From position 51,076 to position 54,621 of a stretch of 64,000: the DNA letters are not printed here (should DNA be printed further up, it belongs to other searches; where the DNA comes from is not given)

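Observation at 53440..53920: Cohesin-like module embedded in a cell-surface 5'-nucleotidase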

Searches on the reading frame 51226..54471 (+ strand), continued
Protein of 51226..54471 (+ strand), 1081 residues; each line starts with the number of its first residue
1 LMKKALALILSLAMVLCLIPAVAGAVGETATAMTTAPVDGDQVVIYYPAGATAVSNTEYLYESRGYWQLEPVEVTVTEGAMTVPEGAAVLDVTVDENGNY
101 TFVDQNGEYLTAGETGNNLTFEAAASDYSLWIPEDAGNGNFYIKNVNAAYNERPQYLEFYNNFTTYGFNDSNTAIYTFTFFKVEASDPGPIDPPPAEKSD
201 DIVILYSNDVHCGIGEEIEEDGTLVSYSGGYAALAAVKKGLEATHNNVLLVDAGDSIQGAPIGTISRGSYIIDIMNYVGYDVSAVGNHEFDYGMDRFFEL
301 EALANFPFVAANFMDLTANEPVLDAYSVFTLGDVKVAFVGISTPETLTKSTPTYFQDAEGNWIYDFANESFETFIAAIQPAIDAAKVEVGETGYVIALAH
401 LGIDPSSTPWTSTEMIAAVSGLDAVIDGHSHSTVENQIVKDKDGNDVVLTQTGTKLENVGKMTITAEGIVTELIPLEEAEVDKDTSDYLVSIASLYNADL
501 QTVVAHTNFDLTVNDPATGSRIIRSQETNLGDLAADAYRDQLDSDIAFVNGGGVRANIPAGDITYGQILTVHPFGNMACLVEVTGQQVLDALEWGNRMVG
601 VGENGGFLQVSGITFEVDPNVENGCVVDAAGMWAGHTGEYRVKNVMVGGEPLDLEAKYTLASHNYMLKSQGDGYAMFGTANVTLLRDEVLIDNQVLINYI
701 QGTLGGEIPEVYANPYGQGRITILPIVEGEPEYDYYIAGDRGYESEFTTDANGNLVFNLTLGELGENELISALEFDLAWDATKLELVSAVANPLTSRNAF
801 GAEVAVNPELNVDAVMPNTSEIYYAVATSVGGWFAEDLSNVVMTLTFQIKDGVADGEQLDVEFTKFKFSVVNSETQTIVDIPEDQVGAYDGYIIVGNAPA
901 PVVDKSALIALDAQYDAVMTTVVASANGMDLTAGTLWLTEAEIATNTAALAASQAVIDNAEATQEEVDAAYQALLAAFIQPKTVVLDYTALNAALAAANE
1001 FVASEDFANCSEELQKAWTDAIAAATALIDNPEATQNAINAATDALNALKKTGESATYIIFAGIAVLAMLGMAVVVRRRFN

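Call 10: search_protein_families(library=pfam, proteins=[P0014, P0019, P0020, P0002, P0012], max_evalue=0.1)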
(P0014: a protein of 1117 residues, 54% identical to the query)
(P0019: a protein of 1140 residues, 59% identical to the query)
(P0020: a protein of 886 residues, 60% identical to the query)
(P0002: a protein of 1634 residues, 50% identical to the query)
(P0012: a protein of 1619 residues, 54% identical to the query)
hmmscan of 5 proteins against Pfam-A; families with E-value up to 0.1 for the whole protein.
P0014 (1117 aa): 3 families
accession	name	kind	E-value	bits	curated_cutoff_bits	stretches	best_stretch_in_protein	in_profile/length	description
PF02872.23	5_nucleotid_C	-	1e-36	126.9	23.6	1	546-710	6-157/158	5'-nucleotidase, C-terminal domain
PF00149.33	Metallophos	-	1.1e-09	39.5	21.5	1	236-463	3-190/191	Calcineurin-like phosphoesterase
PF00963.24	Cohesin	-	0.0045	17.6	24.1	1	786-912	21-127/139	Cohesin domain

P0019 (1140 aa): 6 families
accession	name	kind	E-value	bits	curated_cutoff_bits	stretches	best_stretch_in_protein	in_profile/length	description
PF02872.23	5_nucleotid_C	-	4.7e-35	121.5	23.6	1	578-737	13-157/158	5'-nucleotidase, C-terminal domain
PF00149.33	Metallophos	-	3.5e-08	34.6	21.5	1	254-490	3-190/191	Calcineurin-like phosphoesterase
PF07554.19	FIVAR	-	1.4e-06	29.3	29.2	2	1046-1108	3-67/71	FIVAR domain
PF09587.15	PGA_cap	-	5.4e-06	26.5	27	1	332-499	69-241/255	Bacterial capsule synthesis protein PGA_cap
PF00963.24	Cohesin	-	0.00026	21.7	24.1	1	813-918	21-109/139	Cohesin domain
PF18942.5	DUF5689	-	0.00046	20.6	28.6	1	53-176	43-179/217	Family of unknown function (DUF5689)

P0020 (886 aa): 4 families
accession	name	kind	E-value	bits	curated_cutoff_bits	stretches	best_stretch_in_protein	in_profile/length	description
PF02872.23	5_nucleotid_C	-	1.3e-40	139.5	23.6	1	333-491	17-157/158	5'-nucleotidase, C-terminal domain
PF07554.19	FIVAR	-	4.1e-13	50.2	29.2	2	791-852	3-67/71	FIVAR domain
PF00149.33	Metallophos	-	2e-08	35.4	21.5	1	24-241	3-190/191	Calcineurin-like phosphoesterase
PF00963.24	Cohesin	-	0.00017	22.2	24.1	1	565-679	19-125/139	Cohesin domain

P0002 (1634 aa): 8 families
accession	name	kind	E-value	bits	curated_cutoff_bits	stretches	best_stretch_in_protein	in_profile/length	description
PF02872.23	5_nucleotid_C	-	5.2e-74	248.1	23.6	2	1030-1211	2-156/158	5'-nucleotidase, C-terminal domain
PF00149.33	Metallophos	-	2.6e-26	93.7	21.5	2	741-957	3-190/191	Calcineurin-like phosphoesterase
PF00404.24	Dockerin_1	-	1.1e-10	42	22.9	1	1567-1622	1-56/57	Dockerin type I domain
PF00963.24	Cohesin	-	9.9e-06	26.2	24.1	1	1292-1397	20-132/139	Cohesin domain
PF13460.12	NAD_binding_10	-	0.00024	21.4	27.2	0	902-936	75-113/184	NAD(P)H-binding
PF21953.1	NadN_nucleosid_C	-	0.017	15.5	27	0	538-588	37-91/199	NAD nucleotidase, C-terminal domain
PF19987.4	DUF6423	-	0.057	13.6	29.7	0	1032-1078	20-68/161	Family of unknown function (DUF6423)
PF16105.10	DUF4823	-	0.071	13.4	25.9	0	905-974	55-123/141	Domain of unknown function (DUF4823)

P0012 (1619 aa): 8 families
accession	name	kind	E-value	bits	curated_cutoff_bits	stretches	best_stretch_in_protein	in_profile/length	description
PF02872.23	5_nucleotid_C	-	1.7e-75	252.9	23.6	2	486-667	1-156/158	5'-nucleotidase, C-terminal domain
PF00149.33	Metallophos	-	2.2e-28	100.4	21.5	2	197-413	3-190/191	Calcineurin-like phosphoesterase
PF09587.15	PGA_cap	-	2e-19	70.5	27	2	248-424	64-240/255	Bacterial capsule synthesis protein PGA_cap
PF00404.24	Dockerin_1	-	1.7e-11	44.6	22.9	1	1553-1607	2-56/57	Dockerin type I domain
PF00963.24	Cohesin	-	3.5e-10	40.7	24.1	2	1267-1359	11-109/139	Cohesin domain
PF13460.12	NAD_binding_10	-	8.1e-05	23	27.2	0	357-391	74-112/184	NAD(P)H-binding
PF21953.1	NadN_nucleosid_C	-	0.038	14.4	27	0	526-577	37-92/199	NAD nucleotidase, C-terminal domain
PF19987.4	DUF6423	-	0.072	13.2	29.7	0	500-534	33-68/161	Family of unknown function (DUF6423)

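Call 34: find_encoding_contigs(protein=window:51226-54471:+, flank=10000, max_places=4)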
Protein window:51226-54471:+ (1081 aa): no gene with exactly this product is on record in the collection.

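Call 35: find_encoding_contigs(protein=P0001, flank=10000, max_places=4)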
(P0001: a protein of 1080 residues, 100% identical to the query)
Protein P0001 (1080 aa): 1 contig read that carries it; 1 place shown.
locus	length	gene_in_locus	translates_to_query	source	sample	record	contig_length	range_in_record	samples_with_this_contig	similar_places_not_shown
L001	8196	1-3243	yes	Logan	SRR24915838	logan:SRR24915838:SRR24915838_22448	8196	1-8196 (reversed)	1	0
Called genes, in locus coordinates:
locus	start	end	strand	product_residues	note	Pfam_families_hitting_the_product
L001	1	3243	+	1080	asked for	PF00149:Metallophos, PF02872:5_nucleotid_C, PF07554:FIVAR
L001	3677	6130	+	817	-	-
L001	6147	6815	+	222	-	PF01618:MotA_ExbB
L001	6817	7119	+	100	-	PF09919:DUF2149 (weak)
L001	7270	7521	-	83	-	PF21645:FakA-like_M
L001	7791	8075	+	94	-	PF00166:Cpn10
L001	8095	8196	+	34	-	?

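Call 49: find_encoding_contigs(protein=P0014, flank=8000, max_places=3)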
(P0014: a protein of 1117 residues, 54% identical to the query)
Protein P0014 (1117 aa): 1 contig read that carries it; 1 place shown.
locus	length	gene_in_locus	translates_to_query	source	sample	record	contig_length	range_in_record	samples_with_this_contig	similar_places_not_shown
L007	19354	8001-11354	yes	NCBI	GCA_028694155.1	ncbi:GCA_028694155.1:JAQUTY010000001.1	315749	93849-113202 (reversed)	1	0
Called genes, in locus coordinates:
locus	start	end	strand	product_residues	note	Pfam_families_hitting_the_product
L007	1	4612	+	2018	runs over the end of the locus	PF00082:Peptidase_S8, PF02225:PA, PF10365:DUF2436, PF07675:Cleaved_Adhesin, PF20773:InhA-like_MAM (faint), PF07675:Cleaved_Adhesin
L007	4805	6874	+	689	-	PF12437:GSIII_N, PF00120:Gln-synt_C, PF18318:Gln-synt_C-ter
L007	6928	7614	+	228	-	PF00485:PRK, PF13238:AAA_18 (weak)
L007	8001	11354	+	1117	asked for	PF00149:Metallophos, PF02872:5_nucleotid_C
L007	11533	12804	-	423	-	PF01018:GTP1_OBG, PF01926:MMR_HSR1, PF02421:FeoB_N (weak), PF09269:DUF1967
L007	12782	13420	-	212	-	PF00730:HhH-GPD, PF00633:HHH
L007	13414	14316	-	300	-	PF01266:DAO (faint), PF03486:HI0933_like (faint), PF07992:Pyr_redox_2, PF12831:FAD_oxidored (weak), PF13738:Pyr_redox_3, PF00070:Pyr_redox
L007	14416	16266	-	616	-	PF01432:Peptidase_M3 (weak)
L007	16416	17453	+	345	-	PF01820:Dala_Dala_lig_N, PF02655:ATP-grasp_3, PF02786:CPSase_L_D2 (weak), PF07478:Dala_Dala_lig_C, PF13535:ATP-grasp_4 (weak)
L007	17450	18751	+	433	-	PF01225:Mur_ligase (weak), PF08245:Mur_ligase_M, PF02875:Mur_ligase_C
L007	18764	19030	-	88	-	PF01985:CRS1_YhbY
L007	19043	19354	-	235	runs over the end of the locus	PF01138:RNase_PH, PF03725:RNase_PH_C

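Call 58: find_encoding_contigs(protein=P0019, flank=3000, max_places=3)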
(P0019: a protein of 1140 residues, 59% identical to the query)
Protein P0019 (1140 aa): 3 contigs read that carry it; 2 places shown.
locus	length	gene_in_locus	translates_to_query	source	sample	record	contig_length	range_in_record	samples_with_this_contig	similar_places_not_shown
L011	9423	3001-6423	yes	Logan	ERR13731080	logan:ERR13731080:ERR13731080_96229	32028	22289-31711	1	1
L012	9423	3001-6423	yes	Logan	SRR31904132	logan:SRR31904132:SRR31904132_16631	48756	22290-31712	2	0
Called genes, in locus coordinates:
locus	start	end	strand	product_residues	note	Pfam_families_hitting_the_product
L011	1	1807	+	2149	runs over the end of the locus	PF00082:Peptidase_S8, PF02225:PA, PF10365:DUF2436, PF07675:Cleaved_Adhesin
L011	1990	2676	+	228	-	PF00485:PRK, PF13238:AAA_18 (weak)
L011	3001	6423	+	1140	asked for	PF00149:Metallophos, PF09587:PGA_cap (weak), PF02872:5_nucleotid_C, PF07554:FIVAR (weak)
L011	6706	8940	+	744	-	PF00330:Aconitase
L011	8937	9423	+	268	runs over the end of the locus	?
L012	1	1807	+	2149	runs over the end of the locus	PF00082:Peptidase_S8, PF02225:PA, PF10365:DUF2436, PF07675:Cleaved_Adhesin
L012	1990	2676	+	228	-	PF00485:PRK, PF13238:AAA_18 (weak)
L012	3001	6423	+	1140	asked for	PF00149:Metallophos, PF09587:PGA_cap (weak), PF02872:5_nucleotid_C, PF07554:FIVAR (weak)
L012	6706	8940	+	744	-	PF00330:Aconitase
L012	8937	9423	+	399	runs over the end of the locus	PF00180:Iso_dh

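Call 66: search_protein_families(library=pfam, proteins=[P0003], max_evalue=0.01)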
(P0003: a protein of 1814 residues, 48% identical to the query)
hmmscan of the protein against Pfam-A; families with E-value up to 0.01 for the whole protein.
P0003 (1814 aa): 7 families
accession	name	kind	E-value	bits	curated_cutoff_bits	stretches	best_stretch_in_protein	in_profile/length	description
PF02872.23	5_nucleotid_C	-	4.1e-73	245.2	23.6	2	1222-1395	4-156/158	5'-nucleotidase, C-terminal domain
PF00149.33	Metallophos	-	3.5e-29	103.1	21.5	2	394-610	3-190/191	Calcineurin-like phosphoesterase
PF09587.15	PGA_cap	-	6e-17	62.4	27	2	446-611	65-233/255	Bacterial capsule synthesis protein PGA_cap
PF00404.24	Dockerin_1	-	3.8e-10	40.2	22.9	1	1748-1803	1-56/57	Dockerin type I domain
PF13460.12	NAD_binding_10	-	1.1e-05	25.8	27.2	0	554-589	74-113/184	NAD(P)H-binding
PF21953.1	NadN_nucleosid_C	-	6.4e-05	23.4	27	0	722-773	37-92/199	NAD nucleotidase, C-terminal domain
PF19987.4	DUF6423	-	0.0028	17.8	29.7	0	1221-1262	27-68/161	Family of unknown function (DUF6423)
